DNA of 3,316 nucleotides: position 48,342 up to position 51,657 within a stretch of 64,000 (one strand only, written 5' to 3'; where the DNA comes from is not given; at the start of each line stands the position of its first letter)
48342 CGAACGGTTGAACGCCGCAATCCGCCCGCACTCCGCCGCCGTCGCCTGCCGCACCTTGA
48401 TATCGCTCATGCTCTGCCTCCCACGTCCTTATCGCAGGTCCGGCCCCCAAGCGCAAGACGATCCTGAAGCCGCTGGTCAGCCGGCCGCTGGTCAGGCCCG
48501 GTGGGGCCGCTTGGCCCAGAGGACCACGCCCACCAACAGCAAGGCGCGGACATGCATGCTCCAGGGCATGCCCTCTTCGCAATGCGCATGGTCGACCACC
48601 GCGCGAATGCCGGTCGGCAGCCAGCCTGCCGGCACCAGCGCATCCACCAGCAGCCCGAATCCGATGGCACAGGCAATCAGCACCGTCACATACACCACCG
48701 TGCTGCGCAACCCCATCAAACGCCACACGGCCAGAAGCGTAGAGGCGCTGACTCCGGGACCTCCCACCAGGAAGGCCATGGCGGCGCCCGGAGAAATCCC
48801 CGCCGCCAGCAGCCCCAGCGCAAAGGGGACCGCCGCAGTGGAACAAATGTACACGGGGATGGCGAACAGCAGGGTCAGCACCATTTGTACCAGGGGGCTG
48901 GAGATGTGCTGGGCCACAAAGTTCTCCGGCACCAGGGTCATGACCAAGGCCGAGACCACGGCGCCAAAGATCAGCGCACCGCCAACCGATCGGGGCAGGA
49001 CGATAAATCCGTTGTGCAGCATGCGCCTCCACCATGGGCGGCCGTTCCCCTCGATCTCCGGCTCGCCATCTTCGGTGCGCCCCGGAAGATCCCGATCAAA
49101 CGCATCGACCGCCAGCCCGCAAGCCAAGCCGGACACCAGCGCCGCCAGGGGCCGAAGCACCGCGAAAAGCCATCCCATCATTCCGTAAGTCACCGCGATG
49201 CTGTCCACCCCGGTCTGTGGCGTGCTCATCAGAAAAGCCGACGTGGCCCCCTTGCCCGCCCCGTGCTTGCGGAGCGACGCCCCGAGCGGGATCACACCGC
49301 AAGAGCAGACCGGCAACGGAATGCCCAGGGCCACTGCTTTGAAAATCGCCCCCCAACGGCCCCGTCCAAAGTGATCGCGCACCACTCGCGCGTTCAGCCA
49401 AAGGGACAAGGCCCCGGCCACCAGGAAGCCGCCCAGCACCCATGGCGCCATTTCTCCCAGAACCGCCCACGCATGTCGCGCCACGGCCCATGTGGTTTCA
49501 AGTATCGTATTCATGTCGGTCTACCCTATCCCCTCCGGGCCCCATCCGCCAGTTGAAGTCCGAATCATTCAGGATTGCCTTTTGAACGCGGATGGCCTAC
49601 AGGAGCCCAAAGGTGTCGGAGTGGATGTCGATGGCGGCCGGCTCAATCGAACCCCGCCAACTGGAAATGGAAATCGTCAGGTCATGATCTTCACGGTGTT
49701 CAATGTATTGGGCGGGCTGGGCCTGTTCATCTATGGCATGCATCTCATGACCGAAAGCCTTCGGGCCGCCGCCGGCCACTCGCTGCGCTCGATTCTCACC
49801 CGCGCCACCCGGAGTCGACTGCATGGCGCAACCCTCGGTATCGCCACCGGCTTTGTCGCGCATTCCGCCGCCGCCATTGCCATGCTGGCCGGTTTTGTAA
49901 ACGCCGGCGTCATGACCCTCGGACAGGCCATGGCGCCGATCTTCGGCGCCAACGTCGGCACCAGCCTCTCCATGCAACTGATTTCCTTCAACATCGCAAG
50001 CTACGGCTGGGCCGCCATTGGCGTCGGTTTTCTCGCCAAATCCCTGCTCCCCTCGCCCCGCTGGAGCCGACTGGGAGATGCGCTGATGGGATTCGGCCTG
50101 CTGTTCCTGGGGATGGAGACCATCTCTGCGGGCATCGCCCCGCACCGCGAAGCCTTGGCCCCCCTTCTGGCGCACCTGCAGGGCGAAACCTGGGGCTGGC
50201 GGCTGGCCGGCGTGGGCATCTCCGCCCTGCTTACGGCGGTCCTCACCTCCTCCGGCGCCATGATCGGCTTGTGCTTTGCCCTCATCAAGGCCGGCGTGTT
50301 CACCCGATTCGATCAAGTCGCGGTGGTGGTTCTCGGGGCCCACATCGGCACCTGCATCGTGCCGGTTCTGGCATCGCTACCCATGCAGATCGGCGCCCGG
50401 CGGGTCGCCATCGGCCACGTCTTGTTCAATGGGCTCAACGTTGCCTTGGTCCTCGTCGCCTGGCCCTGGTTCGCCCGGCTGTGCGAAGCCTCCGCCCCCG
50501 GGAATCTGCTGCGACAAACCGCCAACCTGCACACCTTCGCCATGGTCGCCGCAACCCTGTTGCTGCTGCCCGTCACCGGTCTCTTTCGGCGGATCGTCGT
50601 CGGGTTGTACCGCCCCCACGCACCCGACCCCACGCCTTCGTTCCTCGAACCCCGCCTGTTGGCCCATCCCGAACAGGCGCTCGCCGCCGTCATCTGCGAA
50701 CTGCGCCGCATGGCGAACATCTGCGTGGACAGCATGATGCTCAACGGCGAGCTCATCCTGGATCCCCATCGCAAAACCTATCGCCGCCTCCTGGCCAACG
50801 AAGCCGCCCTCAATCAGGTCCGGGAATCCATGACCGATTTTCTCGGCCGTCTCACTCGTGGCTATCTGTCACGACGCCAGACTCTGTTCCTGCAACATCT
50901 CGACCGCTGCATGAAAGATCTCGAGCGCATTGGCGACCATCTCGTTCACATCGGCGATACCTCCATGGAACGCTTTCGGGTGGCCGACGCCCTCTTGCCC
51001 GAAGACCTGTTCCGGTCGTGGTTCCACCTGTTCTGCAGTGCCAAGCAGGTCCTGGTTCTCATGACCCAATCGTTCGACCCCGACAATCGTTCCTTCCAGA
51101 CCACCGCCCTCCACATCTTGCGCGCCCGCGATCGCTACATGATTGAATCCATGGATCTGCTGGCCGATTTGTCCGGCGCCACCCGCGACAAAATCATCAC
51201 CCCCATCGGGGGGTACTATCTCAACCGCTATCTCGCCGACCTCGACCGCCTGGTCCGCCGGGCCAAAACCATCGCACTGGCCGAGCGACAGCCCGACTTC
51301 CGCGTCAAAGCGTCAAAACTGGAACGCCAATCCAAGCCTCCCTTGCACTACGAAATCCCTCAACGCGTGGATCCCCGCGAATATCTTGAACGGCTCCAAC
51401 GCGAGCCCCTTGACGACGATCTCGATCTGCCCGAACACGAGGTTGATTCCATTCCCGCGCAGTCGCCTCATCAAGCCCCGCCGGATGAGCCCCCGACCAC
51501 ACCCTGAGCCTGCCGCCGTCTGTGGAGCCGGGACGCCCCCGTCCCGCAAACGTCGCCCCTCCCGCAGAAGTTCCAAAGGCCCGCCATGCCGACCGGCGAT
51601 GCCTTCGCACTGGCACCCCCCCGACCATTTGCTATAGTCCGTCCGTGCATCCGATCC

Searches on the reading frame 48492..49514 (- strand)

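Call 52: search_protein_families(library=pfam, proteins=[window:48492-49514:-], max_evalue=0.00001)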
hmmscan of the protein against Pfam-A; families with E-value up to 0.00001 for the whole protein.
window:48492-49514:- (340 aa): 1 family
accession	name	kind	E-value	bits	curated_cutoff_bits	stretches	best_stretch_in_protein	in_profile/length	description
PF03773.19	ArsP_1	-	2.1e-36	126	32.3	1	21-290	15-292/294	Predicted permease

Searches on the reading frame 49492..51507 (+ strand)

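Call 52: search_protein_families(library=pfam, proteins=[window:49492-51507:+], max_evalue=0.00001)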
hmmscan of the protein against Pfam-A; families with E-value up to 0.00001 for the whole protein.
window:49492-51507:+ (671 aa): 1 family
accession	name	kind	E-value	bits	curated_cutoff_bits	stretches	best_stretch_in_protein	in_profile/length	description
PF02690.20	Na_Pi_cotrans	-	5.7e-43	146.7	29.1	2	78-212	1-136/137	Na+/Pi-cotransporter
